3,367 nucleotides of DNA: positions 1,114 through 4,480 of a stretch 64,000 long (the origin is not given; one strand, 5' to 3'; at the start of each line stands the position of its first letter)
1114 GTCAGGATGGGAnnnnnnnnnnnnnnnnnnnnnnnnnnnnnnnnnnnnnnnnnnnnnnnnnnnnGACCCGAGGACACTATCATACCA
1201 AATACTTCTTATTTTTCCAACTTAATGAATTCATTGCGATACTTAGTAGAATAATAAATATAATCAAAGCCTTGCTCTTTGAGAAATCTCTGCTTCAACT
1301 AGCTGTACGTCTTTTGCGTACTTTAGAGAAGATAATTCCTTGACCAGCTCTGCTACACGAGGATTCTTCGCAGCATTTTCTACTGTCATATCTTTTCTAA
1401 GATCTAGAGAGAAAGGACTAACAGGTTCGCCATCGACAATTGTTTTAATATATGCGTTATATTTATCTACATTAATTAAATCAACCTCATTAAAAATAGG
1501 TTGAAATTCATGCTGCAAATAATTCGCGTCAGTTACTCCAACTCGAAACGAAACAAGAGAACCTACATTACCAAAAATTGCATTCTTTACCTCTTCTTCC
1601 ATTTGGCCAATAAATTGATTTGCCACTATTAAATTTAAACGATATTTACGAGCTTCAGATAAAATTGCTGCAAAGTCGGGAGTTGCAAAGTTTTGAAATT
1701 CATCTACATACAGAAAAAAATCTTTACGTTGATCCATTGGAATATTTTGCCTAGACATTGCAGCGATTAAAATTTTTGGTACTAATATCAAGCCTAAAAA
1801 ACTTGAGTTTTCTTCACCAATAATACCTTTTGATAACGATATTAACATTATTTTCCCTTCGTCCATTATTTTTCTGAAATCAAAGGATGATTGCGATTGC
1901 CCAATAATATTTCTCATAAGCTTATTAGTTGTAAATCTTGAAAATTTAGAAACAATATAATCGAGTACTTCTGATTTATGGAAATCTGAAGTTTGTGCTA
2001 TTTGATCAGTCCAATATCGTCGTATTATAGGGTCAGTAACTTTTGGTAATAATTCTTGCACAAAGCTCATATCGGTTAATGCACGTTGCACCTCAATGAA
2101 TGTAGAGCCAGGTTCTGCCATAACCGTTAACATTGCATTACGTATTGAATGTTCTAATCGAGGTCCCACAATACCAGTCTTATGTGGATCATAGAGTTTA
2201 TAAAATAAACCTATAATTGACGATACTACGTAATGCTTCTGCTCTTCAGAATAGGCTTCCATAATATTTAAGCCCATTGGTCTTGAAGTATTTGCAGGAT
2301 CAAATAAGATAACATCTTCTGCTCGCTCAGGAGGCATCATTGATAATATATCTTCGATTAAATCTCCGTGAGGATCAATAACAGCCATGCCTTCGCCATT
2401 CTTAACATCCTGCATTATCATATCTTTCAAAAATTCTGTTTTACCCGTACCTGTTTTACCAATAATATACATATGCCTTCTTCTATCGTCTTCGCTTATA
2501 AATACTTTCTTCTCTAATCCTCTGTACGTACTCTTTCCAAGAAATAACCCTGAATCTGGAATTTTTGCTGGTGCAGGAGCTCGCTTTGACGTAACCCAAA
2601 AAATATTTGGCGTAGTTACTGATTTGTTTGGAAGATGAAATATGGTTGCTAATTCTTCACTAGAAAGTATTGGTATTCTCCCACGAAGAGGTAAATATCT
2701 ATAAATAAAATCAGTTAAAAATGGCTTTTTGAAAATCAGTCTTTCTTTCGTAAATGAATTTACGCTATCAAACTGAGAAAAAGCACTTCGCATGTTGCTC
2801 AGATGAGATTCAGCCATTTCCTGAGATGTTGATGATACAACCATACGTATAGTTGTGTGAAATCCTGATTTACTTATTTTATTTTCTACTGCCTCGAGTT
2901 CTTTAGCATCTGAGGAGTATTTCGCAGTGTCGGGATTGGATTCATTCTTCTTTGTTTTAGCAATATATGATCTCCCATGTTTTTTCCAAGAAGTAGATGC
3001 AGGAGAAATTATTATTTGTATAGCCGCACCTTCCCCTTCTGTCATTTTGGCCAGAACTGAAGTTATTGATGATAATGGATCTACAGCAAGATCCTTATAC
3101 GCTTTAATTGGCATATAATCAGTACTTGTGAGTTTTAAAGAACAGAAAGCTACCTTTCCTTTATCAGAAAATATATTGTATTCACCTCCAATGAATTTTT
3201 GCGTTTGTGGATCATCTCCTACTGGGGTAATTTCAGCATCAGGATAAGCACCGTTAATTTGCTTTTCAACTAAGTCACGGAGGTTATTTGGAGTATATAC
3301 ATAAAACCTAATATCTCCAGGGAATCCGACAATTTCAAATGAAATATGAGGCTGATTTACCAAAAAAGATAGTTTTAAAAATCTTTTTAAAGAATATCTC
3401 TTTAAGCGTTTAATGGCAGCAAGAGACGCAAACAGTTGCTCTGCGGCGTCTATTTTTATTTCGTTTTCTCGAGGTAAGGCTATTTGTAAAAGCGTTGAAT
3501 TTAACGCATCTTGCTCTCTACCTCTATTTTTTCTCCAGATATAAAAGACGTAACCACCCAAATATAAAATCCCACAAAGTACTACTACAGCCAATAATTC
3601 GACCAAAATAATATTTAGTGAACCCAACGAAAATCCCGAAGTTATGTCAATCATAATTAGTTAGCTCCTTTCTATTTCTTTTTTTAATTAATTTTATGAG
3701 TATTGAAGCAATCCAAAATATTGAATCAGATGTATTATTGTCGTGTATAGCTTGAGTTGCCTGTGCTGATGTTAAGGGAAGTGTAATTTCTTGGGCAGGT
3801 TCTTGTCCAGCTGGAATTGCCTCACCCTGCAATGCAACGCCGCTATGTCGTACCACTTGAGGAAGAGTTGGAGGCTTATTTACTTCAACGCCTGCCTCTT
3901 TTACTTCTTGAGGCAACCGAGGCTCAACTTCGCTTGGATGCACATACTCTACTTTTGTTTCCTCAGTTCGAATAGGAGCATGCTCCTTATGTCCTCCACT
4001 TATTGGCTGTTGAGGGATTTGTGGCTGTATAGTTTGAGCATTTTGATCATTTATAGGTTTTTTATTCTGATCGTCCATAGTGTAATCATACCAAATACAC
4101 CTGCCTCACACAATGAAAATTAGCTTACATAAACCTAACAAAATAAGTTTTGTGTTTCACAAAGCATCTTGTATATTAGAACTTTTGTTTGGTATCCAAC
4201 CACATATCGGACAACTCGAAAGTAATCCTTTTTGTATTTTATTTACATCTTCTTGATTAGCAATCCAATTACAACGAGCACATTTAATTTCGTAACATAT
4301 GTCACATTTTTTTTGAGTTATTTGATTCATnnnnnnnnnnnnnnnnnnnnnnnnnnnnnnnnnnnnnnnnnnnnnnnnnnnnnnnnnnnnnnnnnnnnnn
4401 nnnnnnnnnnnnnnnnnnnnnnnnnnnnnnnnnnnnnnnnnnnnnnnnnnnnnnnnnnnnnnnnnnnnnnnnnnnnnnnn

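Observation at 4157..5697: Unknown 413-aa zinc-ribbon protein plus coupled 57-aa zinc-ribbon ORF appended to the nrdR-nrdJ-pduO operon under a regulatory leader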

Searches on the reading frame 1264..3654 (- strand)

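Call 3: search_protein_families(library=pfam, proteins=[window:1264-3654:-], max_evalue=1)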
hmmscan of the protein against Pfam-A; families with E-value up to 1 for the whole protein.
window:1264-3654:- (796 aa): 15 families
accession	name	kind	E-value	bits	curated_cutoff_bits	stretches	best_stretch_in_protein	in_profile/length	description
PF10412.15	TrwB_AAD_bind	-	6.7e-09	35.6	20.5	1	386-450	9-68/387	Type IV secretion-system coupling protein DNA-binding domain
PF01935.23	DUF87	-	1.4e-06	29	23.2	1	392-455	23-83/220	Helicase HerA, central domain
PF12696.13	TraG-D_C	-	2.9e-05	24.4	22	1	648-711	4-70/126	TraM recognition site of TraD and TraG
PF02534.20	T4SS-DNA_transf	-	0.00023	20.6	20.1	1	555-688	218-347/468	Type IV secretory system Conjugative DNA transfer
PF13401.12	AAA_22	-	0.0011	19.7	27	1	391-429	4-33/130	AAA domain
PF25199.1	nSTAND_NTPase5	-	0.012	15.9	34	1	387-474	36-125/145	Novel STAND NTPase 5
PF01580.24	FtsK_SpoIIIE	-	0.012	15.5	24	1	393-414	40-61/221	FtsK/SpoIIIE family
PF00270.35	DEAD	-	0.024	14.8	26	1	392-438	14-63/167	DEAD/DEAH box helicase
PF06745.19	ATPase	-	0.026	14.3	26.6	0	391-422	18-50/231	KaiC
PF05872.18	HerA_C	-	0.026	13.6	22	1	381-432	10-61/502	Helicase HerA-like C-terminal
PF13086.12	AAA_11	-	0.044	14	27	0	393-451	17-70/257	AAA domain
PF13245.12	AAA_19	-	0.052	14.2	25.1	0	391-422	10-41/134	AAA domain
PF20720.3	nSTAND3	-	0.077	13.1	27.2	1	392-452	17-72/155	Novel STAND NTPase 3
PF11660.13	DUF3262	-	0.12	13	27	1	5-59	12-66/76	Protein of unknown function (DUF3262)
PF05137.18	PilN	-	0.33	11.5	22.8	0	761-791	32-62/78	Fimbrial assembly protein (PilN)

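Call 45: search_protein_families(library=ncbifam, proteins=[window:1264-3654:-], max_evalue=1)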
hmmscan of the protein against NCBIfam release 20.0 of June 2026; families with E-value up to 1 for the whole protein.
window:1264-3654:- (796 aa): 16 families
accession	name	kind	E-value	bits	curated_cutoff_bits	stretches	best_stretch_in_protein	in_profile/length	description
TIGR03743.1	SXT_TraD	subfamily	5e-15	55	366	2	373-469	153-255/636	conjugative transfer system coupling protein TraD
NF045973.1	conju_CD1115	equivalog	3.9e-14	52.3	250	2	374-474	6-104/442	VirD4-like conjugal transfer protein, CD1115 family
TIGR03754.1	conj_TOL_TraD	equivalog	3.6e-09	35.7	647.55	1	381-440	169-226/643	type IV conjugative transfer system coupling protein TraD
NF041447.1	TrbC_conju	equivalog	3.1e-07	29.2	800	1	370-429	107-166/685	F-type conjugative transfer protein TrbC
NF053655.1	CedD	equivalog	6.6e-06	25.1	600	1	372-437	201-266/527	DNA-translocating ATPase CedD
NF045975.1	VirB4_plasma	equivalog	6.2e-05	20.9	590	1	369-429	490-552/894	Mbov_0397 family ICE element conjugal transfer ATPase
NF041017.1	DNA_import_CedB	equivalog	0.0003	19.5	700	1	363-432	247-316/590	DNA import protein CedB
TIGR02759.1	TraD_Ftype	equivalog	0.0011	17.9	521.35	1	385-434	169-218/566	type IV conjugative transfer system coupling protein TraD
TIGR00929.1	VirB4_CagE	subfamily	0.0024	16.2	643.1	1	394-427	439-473/792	VirB4 family type IV secretion/conjugal transfer ATPase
TIGR03880.1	KaiC_arch_3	hypoth_equivalog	0.0034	17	249.45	1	395-426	19-50/224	KaiC domain-containing protein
TIGR03167.1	tRNA_sel_U_synt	equivalog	0.013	14.9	219.75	1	376-423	111-160/311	tRNA 2-selenouridine(34) synthase MnmH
TIGR03925.1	T7SS_EccC_b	equivalog_domain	0.034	12.4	346.55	1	389-418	358-387/564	type VII secretion protein EccCb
NF040819.1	helicase_HerA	equivalog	0.036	12.6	970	1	392-434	156-199/561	DNA double-strand break repair helicase HerA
NF008750.0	PRK11784.1-2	equivalog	0.048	12.7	241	1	377-416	125-163/346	tRNA 2-selenouridine(34) synthase MnmH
NF008752.0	PRK11784.1-4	equivalog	0.052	12.3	266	1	375-415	126-166/357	tRNA 2-selenouridine(34) synthase MnmH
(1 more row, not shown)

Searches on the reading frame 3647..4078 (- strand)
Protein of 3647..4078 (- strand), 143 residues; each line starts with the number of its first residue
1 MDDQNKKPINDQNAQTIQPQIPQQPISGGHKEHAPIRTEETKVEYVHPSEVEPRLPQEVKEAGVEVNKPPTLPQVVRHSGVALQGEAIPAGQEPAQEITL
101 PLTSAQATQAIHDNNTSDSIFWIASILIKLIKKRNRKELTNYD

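Call 3: search_protein_families(library=pfam, proteins=[window:3647-4078:-], max_evalue=1)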
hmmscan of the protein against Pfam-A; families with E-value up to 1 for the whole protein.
window:3647-4078:- (143 aa): 0 families

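Call 45: search_protein_families(library=ncbifam, proteins=[window:3647-4078:-], max_evalue=1)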
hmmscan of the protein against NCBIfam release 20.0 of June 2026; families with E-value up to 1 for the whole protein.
window:3647-4078:- (143 aa): 0 families

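Call 84: search_protein_families(library=phrogs, proteins=[window:3647-4078:-], max_evalue=0.01)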
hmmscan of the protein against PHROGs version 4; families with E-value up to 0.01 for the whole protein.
window:3647-4078:- (143 aa): 0 families

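Call 85: search_protein_families(library=padloc, proteins=[window:3647-4078:-], max_evalue=0.01)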
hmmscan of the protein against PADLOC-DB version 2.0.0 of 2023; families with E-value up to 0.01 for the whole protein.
window:3647-4078:- (143 aa): 0 families

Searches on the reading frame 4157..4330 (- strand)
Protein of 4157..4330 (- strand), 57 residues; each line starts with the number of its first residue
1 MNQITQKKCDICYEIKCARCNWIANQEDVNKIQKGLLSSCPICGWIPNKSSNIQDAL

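Call 3: search_protein_families(library=pfam, proteins=[window:4157-4330:-], max_evalue=1)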
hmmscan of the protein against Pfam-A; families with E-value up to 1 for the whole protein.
window:4157-4330:- (57 aa): 3 families
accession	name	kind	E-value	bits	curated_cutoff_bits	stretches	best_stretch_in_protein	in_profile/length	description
PF23499.1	YnfU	-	0.02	15.2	27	1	8-45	8-46/49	YnfU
PF13248.11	Zn_ribbon_3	-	0.093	12.7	27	1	39-52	4-17/26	zinc-ribbon domain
PF17848.7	Zn_ribbon_ACC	-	0.11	13.1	24.5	1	15-29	2-16/26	Acetyl-CoA carboxylase zinc finger domain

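Call 26: find_homologous_proteins(query=window:4157-4330:-, max_evalue=10)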
Query window:4157-4330:- (57 aa): 1 proteins with E <= 10 among 1 candidates.
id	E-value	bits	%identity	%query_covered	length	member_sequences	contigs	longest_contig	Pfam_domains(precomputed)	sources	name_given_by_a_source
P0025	3.1e-32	126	100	100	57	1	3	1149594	-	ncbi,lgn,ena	-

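Call 45: search_protein_families(library=ncbifam, proteins=[window:4157-4330:-], max_evalue=1)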
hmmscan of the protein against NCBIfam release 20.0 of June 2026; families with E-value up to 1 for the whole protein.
window:4157-4330:- (57 aa): 2 families
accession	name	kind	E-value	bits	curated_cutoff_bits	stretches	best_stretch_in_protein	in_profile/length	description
TIGR02605.1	CxxC_CxxC_SSSS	subfamily_domain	0.039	14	31.3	1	13-44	4-33/52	FmdB family zinc ribbon protein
NF038384.1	zinc_YnfU_fam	subfamily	0.058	13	36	1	14-44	16-45/52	YnfU family zinc-binding protein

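Call 84: search_protein_families(library=phrogs, proteins=[window:4157-4330:-], max_evalue=0.01)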
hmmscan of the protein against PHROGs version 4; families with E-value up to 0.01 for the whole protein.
window:4157-4330:- (57 aa): 0 families

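Call 85: search_protein_families(library=padloc, proteins=[window:4157-4330:-], max_evalue=0.01)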
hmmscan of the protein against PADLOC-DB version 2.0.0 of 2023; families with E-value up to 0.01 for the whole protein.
window:4157-4330:- (57 aa): 0 families
